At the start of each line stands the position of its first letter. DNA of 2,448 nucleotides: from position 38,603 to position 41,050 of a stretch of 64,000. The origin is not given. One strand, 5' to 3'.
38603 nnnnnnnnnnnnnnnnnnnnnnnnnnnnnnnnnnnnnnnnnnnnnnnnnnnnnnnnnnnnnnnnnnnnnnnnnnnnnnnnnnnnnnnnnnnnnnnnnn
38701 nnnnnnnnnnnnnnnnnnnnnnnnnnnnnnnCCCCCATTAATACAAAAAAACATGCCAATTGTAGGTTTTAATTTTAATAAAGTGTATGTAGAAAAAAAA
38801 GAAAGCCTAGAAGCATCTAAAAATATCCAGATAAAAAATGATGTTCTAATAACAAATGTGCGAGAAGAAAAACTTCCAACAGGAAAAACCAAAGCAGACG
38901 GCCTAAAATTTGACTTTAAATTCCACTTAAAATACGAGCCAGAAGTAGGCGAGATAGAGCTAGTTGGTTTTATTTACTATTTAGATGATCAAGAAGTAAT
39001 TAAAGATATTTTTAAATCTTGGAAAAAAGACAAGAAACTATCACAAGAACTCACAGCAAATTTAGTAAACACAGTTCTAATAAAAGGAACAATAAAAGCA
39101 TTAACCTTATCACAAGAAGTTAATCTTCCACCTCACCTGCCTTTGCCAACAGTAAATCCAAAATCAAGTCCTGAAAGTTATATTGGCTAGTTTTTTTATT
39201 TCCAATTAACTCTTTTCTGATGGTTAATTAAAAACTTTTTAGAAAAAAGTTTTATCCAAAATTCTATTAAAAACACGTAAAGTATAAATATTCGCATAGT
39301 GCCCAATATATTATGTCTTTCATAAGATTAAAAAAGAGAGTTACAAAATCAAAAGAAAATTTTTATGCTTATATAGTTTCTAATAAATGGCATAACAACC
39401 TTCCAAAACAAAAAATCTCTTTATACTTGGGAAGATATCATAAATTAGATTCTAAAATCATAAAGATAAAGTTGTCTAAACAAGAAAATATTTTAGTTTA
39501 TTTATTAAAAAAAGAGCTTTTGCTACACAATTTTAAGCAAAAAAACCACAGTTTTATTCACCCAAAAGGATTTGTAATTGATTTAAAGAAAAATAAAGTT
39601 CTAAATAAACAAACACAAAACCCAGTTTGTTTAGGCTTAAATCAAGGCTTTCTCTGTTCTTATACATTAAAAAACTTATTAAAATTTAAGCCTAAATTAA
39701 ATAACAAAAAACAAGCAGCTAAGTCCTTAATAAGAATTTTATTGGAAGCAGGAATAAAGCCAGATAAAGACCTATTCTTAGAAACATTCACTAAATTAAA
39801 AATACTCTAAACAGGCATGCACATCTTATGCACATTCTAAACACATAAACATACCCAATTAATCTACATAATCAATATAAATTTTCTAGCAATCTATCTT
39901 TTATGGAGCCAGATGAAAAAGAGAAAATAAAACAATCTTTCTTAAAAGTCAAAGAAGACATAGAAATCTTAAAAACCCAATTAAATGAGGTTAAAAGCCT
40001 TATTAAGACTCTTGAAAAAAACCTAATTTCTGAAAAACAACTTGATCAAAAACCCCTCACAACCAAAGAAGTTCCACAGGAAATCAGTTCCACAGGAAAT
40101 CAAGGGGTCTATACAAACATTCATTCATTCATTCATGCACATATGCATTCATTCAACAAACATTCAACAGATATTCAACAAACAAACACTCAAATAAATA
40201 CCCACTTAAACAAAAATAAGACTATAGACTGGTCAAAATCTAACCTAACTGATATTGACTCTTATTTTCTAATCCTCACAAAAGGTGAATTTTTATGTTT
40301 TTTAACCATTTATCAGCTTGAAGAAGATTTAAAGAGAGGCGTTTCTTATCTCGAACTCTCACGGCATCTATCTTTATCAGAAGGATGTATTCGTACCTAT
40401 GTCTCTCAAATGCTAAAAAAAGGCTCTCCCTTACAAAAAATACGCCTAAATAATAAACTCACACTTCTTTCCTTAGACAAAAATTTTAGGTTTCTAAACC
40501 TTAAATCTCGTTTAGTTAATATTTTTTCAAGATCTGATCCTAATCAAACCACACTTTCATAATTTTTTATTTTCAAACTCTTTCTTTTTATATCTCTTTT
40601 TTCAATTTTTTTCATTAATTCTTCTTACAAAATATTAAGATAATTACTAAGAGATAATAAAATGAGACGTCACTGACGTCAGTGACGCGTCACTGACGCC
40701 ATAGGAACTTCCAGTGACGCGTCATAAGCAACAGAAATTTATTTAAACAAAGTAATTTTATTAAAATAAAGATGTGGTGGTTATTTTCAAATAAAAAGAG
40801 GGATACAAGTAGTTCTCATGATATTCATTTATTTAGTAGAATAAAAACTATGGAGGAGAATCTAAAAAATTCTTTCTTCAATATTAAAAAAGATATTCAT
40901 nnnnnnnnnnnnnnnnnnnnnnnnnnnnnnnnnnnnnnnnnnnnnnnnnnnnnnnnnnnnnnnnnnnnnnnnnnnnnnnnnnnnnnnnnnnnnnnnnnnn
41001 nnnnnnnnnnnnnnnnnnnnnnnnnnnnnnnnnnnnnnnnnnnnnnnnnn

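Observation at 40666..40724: GC-rich nested palindrome cluster between two paralogous coiled-coil/wHTH genes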

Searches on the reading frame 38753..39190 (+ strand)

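Call 10: search_protein_families(library=pfam, proteins=[window:38753-39190:+], max_evalue=0.01)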
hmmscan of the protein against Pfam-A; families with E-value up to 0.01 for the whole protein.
window:38753-39190:+ (145 aa): 0 families

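Call 55: search_protein_families(library=ncbifam, proteins=[window:38753-39190:+], max_evalue=0.1)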
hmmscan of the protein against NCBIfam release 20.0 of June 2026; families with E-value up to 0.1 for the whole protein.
window:38753-39190:+ (145 aa): 1 family
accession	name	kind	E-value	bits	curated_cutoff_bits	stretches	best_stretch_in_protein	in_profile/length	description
NF047364.1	redox_TF_RrpB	exception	0.037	14.3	175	0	9-38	30-59/105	MarR family transcription factor RrpB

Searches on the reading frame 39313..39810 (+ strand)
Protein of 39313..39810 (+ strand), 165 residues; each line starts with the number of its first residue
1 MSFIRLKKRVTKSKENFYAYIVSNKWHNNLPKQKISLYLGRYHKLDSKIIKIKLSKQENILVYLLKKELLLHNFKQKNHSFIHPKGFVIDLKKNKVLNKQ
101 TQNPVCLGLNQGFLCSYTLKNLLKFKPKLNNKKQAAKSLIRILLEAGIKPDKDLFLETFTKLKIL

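Call 10: search_protein_families(library=pfam, proteins=[window:39313-39810:+], max_evalue=0.01)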
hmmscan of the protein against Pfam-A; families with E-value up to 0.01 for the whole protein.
window:39313-39810:+ (165 aa): 0 families

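Call 55: search_protein_families(library=ncbifam, proteins=[window:39313-39810:+], max_evalue=0.1)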
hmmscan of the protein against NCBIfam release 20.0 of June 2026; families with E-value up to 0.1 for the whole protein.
window:39313-39810:+ (165 aa): 2 families
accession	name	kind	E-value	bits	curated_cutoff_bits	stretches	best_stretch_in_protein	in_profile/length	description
NF003234.0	PRK04195.2-4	equivalog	0.014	14.4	529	1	95-155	132-193/497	replication factor C large subunit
NF008810.0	PRK11832.1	equivalog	0.06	13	359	1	53-115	17-79/207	hydrogen peroxide resistance inhibitor IprA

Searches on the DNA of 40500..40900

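Call 50: search_rna_families(source=window, start=40500, end=40900, threshold=evalue, max_evalue=10)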
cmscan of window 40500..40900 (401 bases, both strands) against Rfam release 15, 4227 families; matches with E-value up to 10: 6.
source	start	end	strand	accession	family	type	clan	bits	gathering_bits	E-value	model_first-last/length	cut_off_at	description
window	40609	40708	-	RF02535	ODC_IRES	Cis-reg; IRES;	-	17.4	44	2.8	1-142/142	no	ODC internal ribosome entry site (IRES)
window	40565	40735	-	RF02792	sRNA162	Gene; antisense;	-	15.5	78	2.5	1-190/190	no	Archaeal Small RNA 162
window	40657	40695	-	RF04151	MIR4387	Gene; miRNA;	CL00144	15.5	84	2.7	1-109/109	no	MIR4387 microRNA precursor family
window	40680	40730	+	RF04151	MIR4387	Gene; miRNA;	CL00144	14.3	84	5.6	1-109/109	no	MIR4387 microRNA precursor family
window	40629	40747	+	RF02834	VqmR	Gene; sRNA;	-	12.5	76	7.4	1-154/154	no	Vibrio RNA VqmR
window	40699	40793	-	RF00015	U4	Gene; snRNA; splicing;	CL00007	9.7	46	9.3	59-138/138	no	U4 spliceosomal RNA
